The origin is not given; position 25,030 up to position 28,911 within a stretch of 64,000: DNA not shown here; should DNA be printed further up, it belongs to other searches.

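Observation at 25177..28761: Stand-alone 1194-aa RecQ-family helicase with about 300 aa N-terminal and about 545 aa C-terminal unassigned regions: candidate single-gene defence or anti-MGE system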

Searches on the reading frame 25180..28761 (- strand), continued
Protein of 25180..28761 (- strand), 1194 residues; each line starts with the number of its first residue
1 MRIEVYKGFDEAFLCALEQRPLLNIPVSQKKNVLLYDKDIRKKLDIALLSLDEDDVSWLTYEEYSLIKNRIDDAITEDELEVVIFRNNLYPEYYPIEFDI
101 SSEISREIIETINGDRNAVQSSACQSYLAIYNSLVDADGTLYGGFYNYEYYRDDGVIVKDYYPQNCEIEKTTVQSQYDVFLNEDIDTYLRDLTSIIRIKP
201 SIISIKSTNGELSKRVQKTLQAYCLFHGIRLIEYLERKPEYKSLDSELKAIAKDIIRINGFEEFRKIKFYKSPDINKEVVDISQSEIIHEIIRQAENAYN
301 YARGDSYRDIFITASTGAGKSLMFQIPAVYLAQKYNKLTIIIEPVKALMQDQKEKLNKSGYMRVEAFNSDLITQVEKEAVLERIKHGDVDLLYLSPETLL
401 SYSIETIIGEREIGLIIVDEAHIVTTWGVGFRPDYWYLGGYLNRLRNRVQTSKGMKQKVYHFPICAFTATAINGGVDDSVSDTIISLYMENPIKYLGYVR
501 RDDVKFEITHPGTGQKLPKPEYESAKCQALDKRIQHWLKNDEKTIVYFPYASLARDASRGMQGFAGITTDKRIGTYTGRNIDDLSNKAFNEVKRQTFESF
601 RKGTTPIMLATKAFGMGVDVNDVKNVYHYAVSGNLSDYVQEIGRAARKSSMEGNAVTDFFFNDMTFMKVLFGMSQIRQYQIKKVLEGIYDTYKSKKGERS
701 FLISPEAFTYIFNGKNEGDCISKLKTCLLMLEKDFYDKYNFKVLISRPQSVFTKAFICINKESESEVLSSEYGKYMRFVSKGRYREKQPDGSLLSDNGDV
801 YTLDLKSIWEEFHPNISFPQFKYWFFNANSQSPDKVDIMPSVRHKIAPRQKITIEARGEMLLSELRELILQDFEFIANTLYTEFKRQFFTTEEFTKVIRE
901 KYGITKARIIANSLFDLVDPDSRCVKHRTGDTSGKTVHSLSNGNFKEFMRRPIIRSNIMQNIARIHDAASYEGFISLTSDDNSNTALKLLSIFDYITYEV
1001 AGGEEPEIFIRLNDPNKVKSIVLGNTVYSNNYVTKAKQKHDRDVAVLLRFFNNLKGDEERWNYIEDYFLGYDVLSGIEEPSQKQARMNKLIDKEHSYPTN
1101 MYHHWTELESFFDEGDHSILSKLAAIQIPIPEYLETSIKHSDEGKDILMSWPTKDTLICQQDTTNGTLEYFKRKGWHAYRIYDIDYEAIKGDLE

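Call 66: find_related_loci(query=A4, collection=metagenome_contigs, flank=8000)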
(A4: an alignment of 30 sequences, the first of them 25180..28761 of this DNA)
Query A4 (1194 aa) in metagenome_contigs; peptide patterns used: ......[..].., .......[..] (x = any residue, [..] = any of these).
600 stretches matched a pattern (row limit reached: there are more); 589 encode a relative of the query (tblastn E <= 1e-3); the best 80 are kept; 80 distinct loci.
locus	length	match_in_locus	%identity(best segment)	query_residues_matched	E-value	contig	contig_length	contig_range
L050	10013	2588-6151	71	1-1193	0e+0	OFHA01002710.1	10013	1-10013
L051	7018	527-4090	71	1-1189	0e+0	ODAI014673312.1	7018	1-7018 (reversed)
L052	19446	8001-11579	70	1-1193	0e+0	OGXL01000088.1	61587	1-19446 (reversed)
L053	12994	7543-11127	67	1-1194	0e+0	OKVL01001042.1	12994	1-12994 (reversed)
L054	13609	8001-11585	66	1-1194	0e+0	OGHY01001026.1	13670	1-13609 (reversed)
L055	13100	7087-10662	65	1-1189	0e+0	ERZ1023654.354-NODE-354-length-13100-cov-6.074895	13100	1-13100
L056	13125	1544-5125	62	1-1194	0e+0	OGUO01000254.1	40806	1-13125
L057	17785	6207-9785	62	1-1190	0e+0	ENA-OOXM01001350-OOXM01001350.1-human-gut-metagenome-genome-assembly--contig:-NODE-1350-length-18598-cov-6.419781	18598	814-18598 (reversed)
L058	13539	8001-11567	61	1-1194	0e+0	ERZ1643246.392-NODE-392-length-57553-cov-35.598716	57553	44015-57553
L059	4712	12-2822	69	256-1189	0e+0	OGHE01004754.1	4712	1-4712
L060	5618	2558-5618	67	56-1074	0e+0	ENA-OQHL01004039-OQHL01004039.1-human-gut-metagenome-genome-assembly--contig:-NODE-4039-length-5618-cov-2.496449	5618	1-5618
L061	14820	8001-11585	55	1-1190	0e+0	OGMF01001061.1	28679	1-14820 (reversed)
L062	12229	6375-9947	55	1-1190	0e+0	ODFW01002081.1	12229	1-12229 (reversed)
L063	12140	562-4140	72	1-1193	0e+0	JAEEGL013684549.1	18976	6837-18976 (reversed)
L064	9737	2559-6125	52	1-1185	0e+0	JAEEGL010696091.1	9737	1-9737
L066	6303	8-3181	56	138-1190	0e+0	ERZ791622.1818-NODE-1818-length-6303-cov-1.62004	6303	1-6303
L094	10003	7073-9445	35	263-1072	5e-138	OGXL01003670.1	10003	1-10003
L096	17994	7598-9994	35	249-1072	1e-137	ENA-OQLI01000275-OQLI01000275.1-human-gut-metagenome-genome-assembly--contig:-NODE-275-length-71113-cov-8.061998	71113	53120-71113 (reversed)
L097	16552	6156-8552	35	249-1072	4e-136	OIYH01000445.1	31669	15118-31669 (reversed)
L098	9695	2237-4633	35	249-1072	2e-136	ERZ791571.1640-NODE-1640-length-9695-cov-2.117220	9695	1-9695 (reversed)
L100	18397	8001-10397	35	249-1072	3e-136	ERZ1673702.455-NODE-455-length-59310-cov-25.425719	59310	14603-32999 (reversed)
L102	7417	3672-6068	34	259-1072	8e-134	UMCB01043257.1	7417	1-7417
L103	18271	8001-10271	35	264-1072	2e-132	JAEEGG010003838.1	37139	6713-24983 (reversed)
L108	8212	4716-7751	31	49-1070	5e-129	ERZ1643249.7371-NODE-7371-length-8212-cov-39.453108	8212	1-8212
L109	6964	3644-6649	30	58-1089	7e-129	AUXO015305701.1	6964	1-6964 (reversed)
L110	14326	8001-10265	35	264-1070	4e-128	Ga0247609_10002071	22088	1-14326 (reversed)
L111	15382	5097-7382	35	263-1070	3e-128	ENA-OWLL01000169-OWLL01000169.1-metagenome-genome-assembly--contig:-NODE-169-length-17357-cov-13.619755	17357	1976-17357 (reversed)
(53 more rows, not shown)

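Call 71: search_protein_families(library=padloc, proteins=[L108:3262-4563:+, L111:951-2993:+, L111:7966-11589:+, L110:5812-7149:+, L109:329-2302:+, L098:5077-5679:+, L016:1454-3301:+, L039:11585-13306:+], max_evalue=0.001)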
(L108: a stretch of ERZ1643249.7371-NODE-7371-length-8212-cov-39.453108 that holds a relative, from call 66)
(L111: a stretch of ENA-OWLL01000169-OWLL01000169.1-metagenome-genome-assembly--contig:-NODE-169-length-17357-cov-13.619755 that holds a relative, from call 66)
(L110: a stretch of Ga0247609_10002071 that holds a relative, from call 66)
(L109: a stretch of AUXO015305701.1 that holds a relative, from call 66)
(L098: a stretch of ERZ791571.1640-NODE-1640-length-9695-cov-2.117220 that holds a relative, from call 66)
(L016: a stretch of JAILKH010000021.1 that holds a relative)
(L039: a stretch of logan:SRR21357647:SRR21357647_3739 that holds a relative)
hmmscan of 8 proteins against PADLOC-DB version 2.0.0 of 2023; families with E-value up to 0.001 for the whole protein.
L108:3262-4563:+ (434 aa): 1 family
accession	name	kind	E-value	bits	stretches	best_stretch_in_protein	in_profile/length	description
PDLC02203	MzaA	-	3.1e-30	103.1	1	63-351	387-669/683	-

L111:951-2993:+ (681 aa): 32 families (the best 25 are shown)
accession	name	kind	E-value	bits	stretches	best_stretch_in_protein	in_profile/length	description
PDLC03029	MTase_I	-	4.2e-223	740.6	1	2-679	5-660/661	Type I methyltransferase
PDLC03022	MTase_I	-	8e-48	161.4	1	1-432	1-421/857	Type I methyltransferase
PDLC03031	MTase_I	-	8.7e-43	144.6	1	5-434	7-433/834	Type I methyltransferase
PDLC03027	MTase_I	-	3.3e-40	136.4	1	139-461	108-406/810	Type I methyltransferase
PDLC03019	MTase_I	-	1.6e-37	127.3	1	10-478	12-436/932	Type I methyltransferase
PDLC03035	MTase_I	-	2e-35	120.5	1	109-432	104-405/653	Type I methyltransferase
PDLC03026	MTase_I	-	8.2e-34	115.6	1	134-447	95-390/487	Type I methyltransferase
PDLC03021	MTase_I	-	1.4e-32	111.1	1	130-462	113-416/491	Type I methyltransferase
PDLC03240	MTase_II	-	7.1e-29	99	1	108-494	110-460/511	Type II methyltransferase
PDLC03039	MTase_I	-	5.7e-27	92.2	1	4-431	5-395/708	Type I methyltransferase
PDLC03032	MTase_I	-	8e-25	85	1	162-431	137-385/1001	Type I methyltransferase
PDLC03038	MTase_I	-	8e-25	84.8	1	161-431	147-397/896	Type I methyltransferase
PDLC03025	MTase_I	-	9.1e-24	82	1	131-417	111-374/569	Type I methyltransferase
PDLC03028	MTase_I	-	3.9e-23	79.5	1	5-462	728-1160/1236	Type I methyltransferase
PDLC03033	MTase_I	-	9.9e-22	75.6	1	93-462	108-462/541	Type I methyltransferase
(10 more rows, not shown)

L111:7966-11589:+ (1208 aa): 5 families
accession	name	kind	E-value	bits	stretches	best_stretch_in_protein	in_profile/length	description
PDLC03040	REase_I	-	1.1e-28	97.7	1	120-738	116-715/1029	Type I restriction enzyme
PDLC03048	REase_I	-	1.2e-24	84.6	2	639-716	601-678/976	Type I restriction enzyme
PDLC03041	REase_I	-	1.8e-11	40.8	2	269-429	307-475/1099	Type I restriction enzyme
PDLC03044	REase_I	-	5.9e-10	35.8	2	273-392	250-358/1034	Type I restriction enzyme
PDLC03045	REase_I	-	8e-09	32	1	645-726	623-704/995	Type I restriction enzyme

L110:5812-7149:+ (446 aa): 98 families (the best 25 are shown)
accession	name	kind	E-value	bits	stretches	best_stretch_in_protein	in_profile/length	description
PDLC03068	Specificity_I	-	3.8e-69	231.8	1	4-436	2-398/403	Type I specificity subunit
PDLC03164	Specificity_I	-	1.3e-54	184.1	1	4-435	1-396/409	Type I specificity subunit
PDLC03112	Specificity_I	-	1.5e-49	167.3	1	8-226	6-219/378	Type I specificity subunit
PDLC03104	Specificity_I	-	5.8e-46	155.6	1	111-435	94-414/415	Type I specificity subunit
PDLC03168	Specificity_I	-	9e-46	155.3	2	6-205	5-195/459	Type I specificity subunit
PDLC03170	Specificity_I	-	5.5e-41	138.8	1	6-343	4-350/437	Type I specificity subunit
PDLC03089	Specificity_I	-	2.1e-40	137.2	1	7-436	6-436/446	Type I specificity subunit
PDLC03099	Specificity_I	-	4e-40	136.2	1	108-437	80-394/405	Type I specificity subunit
PDLC03086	Specificity_I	-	2.1e-37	127.2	2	37-205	42-203/458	Type I specificity subunit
PDLC03066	Specificity_I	-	5.9e-35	118.9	1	105-435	115-434/441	Type I specificity subunit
PDLC03135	Specificity_I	-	6.2e-33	112.4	1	155-243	131-219/595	Type I specificity subunit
PDLC03182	Specificity_I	-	1.5e-32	111.3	1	92-438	85-424/440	Type I specificity subunit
PDLC03154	Specificity_I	-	8.1e-30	102.6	2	10-203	8-191/406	Type I specificity subunit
PDLC04137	mad5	-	1.5e-28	98.2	1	13-425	2-390/392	mads_5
PDLC03161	Specificity_I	-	1.7e-28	97.6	3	64-200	57-200/405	Type I specificity subunit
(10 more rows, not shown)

L109:329-2302:+ (658 aa): 3 families
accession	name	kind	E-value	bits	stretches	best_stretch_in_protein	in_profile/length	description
PDLC04173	GajB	-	1.2e-05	22.5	1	268-408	18-146/471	-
PDLC00148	GajB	-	5.1e-05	20.4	0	267-309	9-48/369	UrvD helicase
PDLC00131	GajB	-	6.1e-05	20.1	1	385-485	247-347/647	UrvD helicase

L098:5077-5679:+ (201 aa): 11 families
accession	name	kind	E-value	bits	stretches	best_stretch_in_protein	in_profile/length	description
PDLC02451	BrxA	-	2.5e-52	175.9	1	6-199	3-200/201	BrxA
PDLC02447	BrxA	-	2e-34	117.1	1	9-199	4-198/199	BrxA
PDLC02452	BrxA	-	8.3e-14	49.7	1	22-175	15-171/204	BrxA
PDLC02440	BrxA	-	1.7e-11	42.4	1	9-167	4-162/199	BrxA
PDLC02438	BrxA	-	3.1e-08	31.8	1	29-193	23-194/200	BrxA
PDLC02457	BrxA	-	1.4e-07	29.5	1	65-195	63-196/201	BrxA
PDLC02458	BrxA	-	1.4e-07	29.3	1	29-168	25-170/258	BrxA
PDLC02443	BrxA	-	1.9e-07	29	1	35-188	33-187/203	BrxA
PDLC02446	BrxA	-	3.9e-07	28.2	1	59-191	57-190/211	BrxA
PDLC02441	BrxA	-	2.1e-06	25.7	1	67-168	73-174/209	BrxA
PDLC02445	BrxA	-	3.7e-06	24.9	1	21-167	18-169/262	BrxA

L016:1454-3301:+ (616 aa): 34 families (the best 25 are shown)
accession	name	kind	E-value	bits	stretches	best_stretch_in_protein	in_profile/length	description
PDLC00117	GajB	-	2e-16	57.6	2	110-154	218-261/604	UrvD helicase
PDLC00122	GajB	-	4.8e-16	56.7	1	110-154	162-205/502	UrvD helicase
PDLC00129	GajB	-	8.7e-14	49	1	110-182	226-297/594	UrvD helicase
PDLC00123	GajB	-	1.1e-12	45.4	1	110-154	176-218/540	UrvD helicase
PDLC03802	RTasHel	-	2.1e-12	44.7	1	110-221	192-300/675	DRT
PDLC00127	GajB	-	1.1e-11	42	1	113-183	204-278/594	UrvD helicase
PDLC00132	GajB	-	1.1e-10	38.8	0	110-172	214-275/625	UrvD helicase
PDLC00135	GajB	-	3.1e-10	37.6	1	110-161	169-221/603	UrvD helicase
PDLC00113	GajB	-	9.5e-10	35.6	1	108-159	173-225/579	UrvD helicase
PDLC00106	GajB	-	1.6e-09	34.8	1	109-158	204-251/577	UrvD helicase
PDLC00131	GajB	-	2.2e-09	34.8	1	110-190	246-320/647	UrvD helicase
PDLC00148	GajB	-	8.6e-09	32.8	0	110-155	149-192/369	UrvD helicase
PDLC00120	GajB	-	2.2e-08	31.7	1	112-159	157-202/458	UrvD helicase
PDLC00103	GajB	-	5.3e-08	30.2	1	99-152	195-252/612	UrvD helicase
PDLC00138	GajB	-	9e-08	29.2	0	109-184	219-294/581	UrvD helicase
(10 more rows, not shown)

L039:11585-13306:+ (574 aa): 15 families
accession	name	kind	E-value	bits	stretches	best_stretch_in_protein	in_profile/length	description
PDLC03813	RTasNERD-Hel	-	7.5e-49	165.2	1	1-539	1-514/519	DRT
PDLC01087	C3a187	-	5e-15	53.3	1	54-285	47-257/559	NERD+UvrD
PDLC02350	AbiO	-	6.7e-13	46.2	2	209-273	164-227/468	AbiO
PDLC02372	Nhi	-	6.4e-11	39.6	1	224-425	183-359/470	-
PDLC03802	RTasHel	-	3.4e-08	30.8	1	490-542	605-657/675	DRT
PDLC00103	GajB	-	2.4e-07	28.1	1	477-537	512-577/612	UrvD helicase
PDLC00117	GajB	-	1.4e-06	25.1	1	479-558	508-594/604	UrvD helicase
PDLC00109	GajB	-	5.9e-06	23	0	519-548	604-631/647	UrvD helicase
PDLC00111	GajB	-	1.6e-05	21.8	1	517-557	579-617/625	UrvD helicase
PDLC04140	mad8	-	7e-05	20.5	1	235-410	24-151/314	mads_8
PDLC00144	GajB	-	7.5e-05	19.5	1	454-536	437-520/559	UrvD helicase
PDLC00135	GajB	-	9e-05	19.5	0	515-548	558-591/603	UrvD helicase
PDLC00143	GajB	-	0.00014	18.6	1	517-542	585-610/632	UrvD helicase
PDLC00125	GajB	-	0.00032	17.6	0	510-549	619-658/669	UrvD helicase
PDLC00119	GajB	-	0.0005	17.1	1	488-542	487-549/565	UrvD helicase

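Call 73: search_protein_families(library=pfam, proteins=[L108:3262-4563:+, L109:329-2302:+, L039:11256-11582:+, L005:13292-13618:+], max_evalue=1)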
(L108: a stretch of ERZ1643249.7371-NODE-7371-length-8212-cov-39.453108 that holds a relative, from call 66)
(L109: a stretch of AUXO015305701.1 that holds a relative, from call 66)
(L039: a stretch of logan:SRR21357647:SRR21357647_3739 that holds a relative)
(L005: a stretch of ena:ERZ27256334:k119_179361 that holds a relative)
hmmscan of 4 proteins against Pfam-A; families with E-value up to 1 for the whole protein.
L108:3262-4563:+ (434 aa): 3 families
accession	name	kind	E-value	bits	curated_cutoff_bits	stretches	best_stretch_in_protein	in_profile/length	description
PF04545.22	Sigma70_r4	-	4.1e-15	55.5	24.1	1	290-339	5-50/50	Sigma-70, region 4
PF04542.20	Sigma70_r2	-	1.5e-08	34.8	24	1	109-176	1-65/71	Sigma-70 region 2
PF01381.28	HTH_3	-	0.064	13.7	23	0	311-332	11-32/55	Helix-turn-helix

L109:329-2302:+ (658 aa): 7 families
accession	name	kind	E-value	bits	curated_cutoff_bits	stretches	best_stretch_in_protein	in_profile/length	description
PF00580.27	UvrD-helicase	-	2.7e-06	27.7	23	2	373-417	201-247/271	UvrD/REP helicase N-terminal domain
PF09848.15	SLFN-g3_helicase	-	4.1e-06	26.7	24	1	263-398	5-93/354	Schlafen group 3, DNA/RNA helicase domain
PF13604.12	AAA_30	-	2.1e-05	24.8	27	1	253-451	12-159/191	AAA domain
PF25199.1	nSTAND_NTPase5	-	6.2e-05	23.3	34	1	256-303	38-85/145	Novel STAND NTPase 5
PF13245.12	AAA_19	-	0.00062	20.4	25.1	1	257-415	9-122/134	AAA domain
PF02562.22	PhoH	-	0.0096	15.9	27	1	258-296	18-56/205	PhoH-like protein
PF00270.35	DEAD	-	0.13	12.5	26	1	258-306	13-63/167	DEAD/DEAH box helicase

L039:11256-11582:+ (109 aa): 0 families

L005:13292-13618:+ (109 aa): 0 families

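Call 85: search_protein_families(library=padloc, alignment_id=A5, max_evalue=1e-10)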
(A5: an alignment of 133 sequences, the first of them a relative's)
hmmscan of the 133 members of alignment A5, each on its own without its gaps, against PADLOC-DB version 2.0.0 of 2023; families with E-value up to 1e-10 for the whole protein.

A. member 1, L005:8743-9264:+ (174 aa): 0 families

B. families by the number of members that match (of 133 scanned): 313 families (the first 25 are shown)
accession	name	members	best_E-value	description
PDLC00117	GajB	3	1.2e-49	UrvD helicase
PDLC03802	RTasHel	3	3.9e-48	DRT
PDLC00114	GajB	3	3.6e-47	UrvD helicase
PDLC00132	GajB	3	3.3e-45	UrvD helicase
PDLC00122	GajB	3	7e-38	UrvD helicase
PDLC00130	GajB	3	1.2e-36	UrvD helicase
PDLC02707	PbeA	3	4.3e-36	PbeA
PDLC00103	GajB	3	6.2e-36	UrvD helicase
PDLC00127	GajB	3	1.1e-35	UrvD helicase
PDLC00110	GajB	3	6.5e-33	UrvD helicase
PDLC00104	GajB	3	9.2e-33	UrvD helicase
PDLC00123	GajB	3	1e-32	UrvD helicase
PDLC00119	GajB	3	3.5e-32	UrvD helicase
PDLC00107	GajB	3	2.5e-31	UrvD helicase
PDLC00112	GajB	3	5.5e-30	UrvD helicase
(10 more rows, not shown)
